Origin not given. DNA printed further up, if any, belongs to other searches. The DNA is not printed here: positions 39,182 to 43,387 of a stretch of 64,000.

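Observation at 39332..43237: Giant secreted Cys/Trp-rich protein built from two ~400-aa tandem repeats, with no domain I can place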

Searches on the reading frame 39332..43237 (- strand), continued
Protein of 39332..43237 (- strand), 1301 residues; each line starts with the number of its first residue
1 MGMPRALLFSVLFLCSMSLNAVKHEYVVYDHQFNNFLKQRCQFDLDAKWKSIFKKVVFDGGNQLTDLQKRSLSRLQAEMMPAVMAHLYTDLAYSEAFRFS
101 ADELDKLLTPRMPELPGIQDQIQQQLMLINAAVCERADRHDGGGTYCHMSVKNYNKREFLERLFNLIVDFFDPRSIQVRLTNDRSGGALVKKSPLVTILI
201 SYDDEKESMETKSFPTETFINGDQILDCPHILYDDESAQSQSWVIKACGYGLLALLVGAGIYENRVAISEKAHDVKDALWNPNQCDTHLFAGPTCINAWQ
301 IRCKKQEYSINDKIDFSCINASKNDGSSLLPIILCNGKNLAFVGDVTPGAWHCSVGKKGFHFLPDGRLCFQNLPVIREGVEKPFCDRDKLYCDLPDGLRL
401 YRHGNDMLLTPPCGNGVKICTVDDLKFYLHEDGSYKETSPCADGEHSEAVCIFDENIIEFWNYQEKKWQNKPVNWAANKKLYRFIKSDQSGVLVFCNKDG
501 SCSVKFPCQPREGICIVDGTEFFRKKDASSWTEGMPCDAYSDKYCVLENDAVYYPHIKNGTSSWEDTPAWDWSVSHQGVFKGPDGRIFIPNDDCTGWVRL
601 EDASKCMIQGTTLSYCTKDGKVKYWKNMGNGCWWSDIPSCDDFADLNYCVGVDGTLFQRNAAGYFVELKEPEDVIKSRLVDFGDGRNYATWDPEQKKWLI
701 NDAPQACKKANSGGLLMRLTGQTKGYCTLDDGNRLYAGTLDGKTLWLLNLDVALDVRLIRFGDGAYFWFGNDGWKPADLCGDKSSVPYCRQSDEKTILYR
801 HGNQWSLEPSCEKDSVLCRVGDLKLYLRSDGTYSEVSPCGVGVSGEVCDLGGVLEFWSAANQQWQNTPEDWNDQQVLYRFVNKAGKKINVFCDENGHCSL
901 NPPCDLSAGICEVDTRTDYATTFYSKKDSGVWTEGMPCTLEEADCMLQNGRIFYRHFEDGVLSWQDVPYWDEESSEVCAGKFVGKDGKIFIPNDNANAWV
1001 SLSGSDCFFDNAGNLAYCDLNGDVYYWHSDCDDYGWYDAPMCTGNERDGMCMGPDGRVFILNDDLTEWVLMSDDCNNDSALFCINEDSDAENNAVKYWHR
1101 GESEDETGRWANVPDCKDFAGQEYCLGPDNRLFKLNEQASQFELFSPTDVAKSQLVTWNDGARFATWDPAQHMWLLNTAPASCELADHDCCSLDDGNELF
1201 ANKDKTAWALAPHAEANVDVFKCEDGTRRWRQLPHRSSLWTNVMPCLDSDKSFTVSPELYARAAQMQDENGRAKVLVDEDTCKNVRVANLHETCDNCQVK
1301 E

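Call 66: find_encoding_contigs(protein=P0009, flank=10000, max_places=3)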
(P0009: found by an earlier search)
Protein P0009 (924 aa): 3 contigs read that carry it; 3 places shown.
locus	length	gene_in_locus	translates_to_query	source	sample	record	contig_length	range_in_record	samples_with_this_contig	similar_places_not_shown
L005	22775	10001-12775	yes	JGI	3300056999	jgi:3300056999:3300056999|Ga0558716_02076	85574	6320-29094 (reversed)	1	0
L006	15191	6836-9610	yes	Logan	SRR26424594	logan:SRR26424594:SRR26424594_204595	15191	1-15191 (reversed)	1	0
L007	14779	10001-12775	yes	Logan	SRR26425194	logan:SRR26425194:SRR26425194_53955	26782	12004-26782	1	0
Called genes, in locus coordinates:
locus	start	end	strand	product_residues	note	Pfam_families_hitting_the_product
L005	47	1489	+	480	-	-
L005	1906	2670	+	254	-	PF00583:Acetyltransf_1, PF13508:Acetyltransf_7, PF13673:Acetyltransf_10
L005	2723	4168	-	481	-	PF01139:RtcB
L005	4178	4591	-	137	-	PF01951:Archease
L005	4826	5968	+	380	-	-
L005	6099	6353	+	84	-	-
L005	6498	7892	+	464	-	PF12796:Ank_2, PF13606:Ank_3 (faint), PF13637:Ank_4 (faint), PF13857:Ank_5, PF00023:Ank (weak)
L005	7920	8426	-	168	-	PF01467:CTP_transf_like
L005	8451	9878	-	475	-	PF00749:tRNA-synt_1c, PF19269:Anticodon_2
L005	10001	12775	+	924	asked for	-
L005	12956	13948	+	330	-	PF00291:PALP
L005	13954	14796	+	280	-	PF01678:DAP_epimerase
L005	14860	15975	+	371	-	-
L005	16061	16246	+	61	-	-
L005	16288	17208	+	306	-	PF01791:DeoC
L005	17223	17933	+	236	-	PF18306:LDcluster4 (faint), PF03641:Lysine_decarbox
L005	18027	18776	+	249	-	PF03767:Acid_phosphat_B (faint), PF11019:DUF2608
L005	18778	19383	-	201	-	-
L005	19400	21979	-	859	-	PF21305:type_II_gspD_N0 (weak), PF03958:Secretin_N (weak), PF00263:Secretin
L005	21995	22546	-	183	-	-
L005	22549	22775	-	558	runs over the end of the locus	PF11104:PilM_2, PF05134:T2SSL (weak)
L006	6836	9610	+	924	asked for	-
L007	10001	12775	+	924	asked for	-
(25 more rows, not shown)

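Call 67: find_encoding_contigs(protein=P0017, flank=10000, max_places=3)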
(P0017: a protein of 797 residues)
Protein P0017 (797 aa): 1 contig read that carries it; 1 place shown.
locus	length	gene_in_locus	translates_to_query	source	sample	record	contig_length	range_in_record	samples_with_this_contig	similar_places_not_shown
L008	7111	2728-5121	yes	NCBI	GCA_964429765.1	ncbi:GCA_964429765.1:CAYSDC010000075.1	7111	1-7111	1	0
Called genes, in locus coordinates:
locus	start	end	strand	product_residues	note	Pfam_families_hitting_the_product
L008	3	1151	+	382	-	?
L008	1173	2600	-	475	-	PF00749:tRNA-synt_1c, PF19269:Anticodon_2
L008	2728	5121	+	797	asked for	-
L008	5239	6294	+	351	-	-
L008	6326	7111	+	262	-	?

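Call 68: find_encoding_contigs(protein=P0006, flank=10000, max_places=1)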
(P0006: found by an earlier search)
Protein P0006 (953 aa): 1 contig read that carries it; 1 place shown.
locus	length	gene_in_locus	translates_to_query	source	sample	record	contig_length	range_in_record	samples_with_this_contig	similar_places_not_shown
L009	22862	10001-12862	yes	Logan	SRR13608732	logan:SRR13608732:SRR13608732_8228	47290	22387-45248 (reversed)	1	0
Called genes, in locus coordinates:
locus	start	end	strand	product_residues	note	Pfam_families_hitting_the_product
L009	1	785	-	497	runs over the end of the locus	PF03415:Peptidase_C11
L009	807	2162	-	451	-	PF03415:Peptidase_C11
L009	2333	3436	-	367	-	PF13567:DUF4131, PF03772:Competence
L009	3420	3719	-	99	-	PF02699:YajC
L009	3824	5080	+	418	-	PF03952:Enolase_N, PF00113:Enolase_C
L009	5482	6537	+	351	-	-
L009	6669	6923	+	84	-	-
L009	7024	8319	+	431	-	PF13606:Ank_3 (faint)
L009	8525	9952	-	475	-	PF00749:tRNA-synt_1c, PF19269:Anticodon_2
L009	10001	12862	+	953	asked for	-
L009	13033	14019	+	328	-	PF00291:PALP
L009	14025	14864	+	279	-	PF01678:DAP_epimerase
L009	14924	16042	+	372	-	-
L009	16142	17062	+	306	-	PF01791:DeoC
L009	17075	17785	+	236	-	PF18306:LDcluster4 (weak), PF03641:Lysine_decarbox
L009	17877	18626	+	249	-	PF03767:Acid_phosphat_B (faint), PF11019:DUF2608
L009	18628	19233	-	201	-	-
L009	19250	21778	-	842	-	PF21305:type_II_gspD_N0, PF03958:Secretin_N, PF00263:Secretin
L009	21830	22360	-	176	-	-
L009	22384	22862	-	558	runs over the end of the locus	PF11104:PilM_2, PF05134:T2SSL (weak)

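Call 69: find_encoding_contigs(protein=P0014, flank=3000, max_places=1)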
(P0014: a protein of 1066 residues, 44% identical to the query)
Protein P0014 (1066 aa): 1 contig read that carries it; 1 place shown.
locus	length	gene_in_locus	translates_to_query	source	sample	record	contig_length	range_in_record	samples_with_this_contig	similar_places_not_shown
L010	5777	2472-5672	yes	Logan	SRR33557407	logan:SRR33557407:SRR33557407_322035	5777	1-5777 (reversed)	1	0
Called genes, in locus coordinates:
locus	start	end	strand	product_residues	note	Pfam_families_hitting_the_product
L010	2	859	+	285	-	?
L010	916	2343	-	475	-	PF00749:tRNA-synt_1c, PF19269:Anticodon_2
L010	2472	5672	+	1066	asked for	-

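Call 80: find_homologous_proteins(query=P0017, max_evalue=1)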
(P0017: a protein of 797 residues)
Query P0017 (797 aa): 1 proteins with E <= 1 among 8000 candidates.
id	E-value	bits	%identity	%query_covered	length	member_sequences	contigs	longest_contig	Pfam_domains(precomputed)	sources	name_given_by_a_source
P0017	0.0e+0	1894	100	100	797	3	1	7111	-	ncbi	-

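Call 86: search_protein_families(library=phrogs, proteins=[window:39335-43237:-, P0017, P0004], max_evalue=1)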
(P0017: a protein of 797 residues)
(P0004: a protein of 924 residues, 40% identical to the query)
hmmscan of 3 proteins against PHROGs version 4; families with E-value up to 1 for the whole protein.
window:39335-43237:- (1301 aa): 1 family
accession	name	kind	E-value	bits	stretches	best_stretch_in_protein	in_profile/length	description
phrog_26372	-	unknown function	0.42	12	0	915-942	17-44/110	-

P0017 (797 aa): 2 families
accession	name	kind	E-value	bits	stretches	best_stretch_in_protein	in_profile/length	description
phrog_24483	-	unknown function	0.065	14.5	1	576-601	37-62/104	-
phrog_15776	-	unknown function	0.22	12.9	1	130-192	27-87/95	-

P0004 (924 aa): 0 families

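Call 93: find_related_loci(query=A1, collection=viral_contigs, flank=5000)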
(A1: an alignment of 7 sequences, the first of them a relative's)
Query A1 (924 aa) in viral_contigs; peptide patterns used: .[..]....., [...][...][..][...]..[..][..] (x = any residue, [..] = any of these).
184 stretches matched a pattern, but none encodes a relative of the query by tblastn (E <= 1e-3).
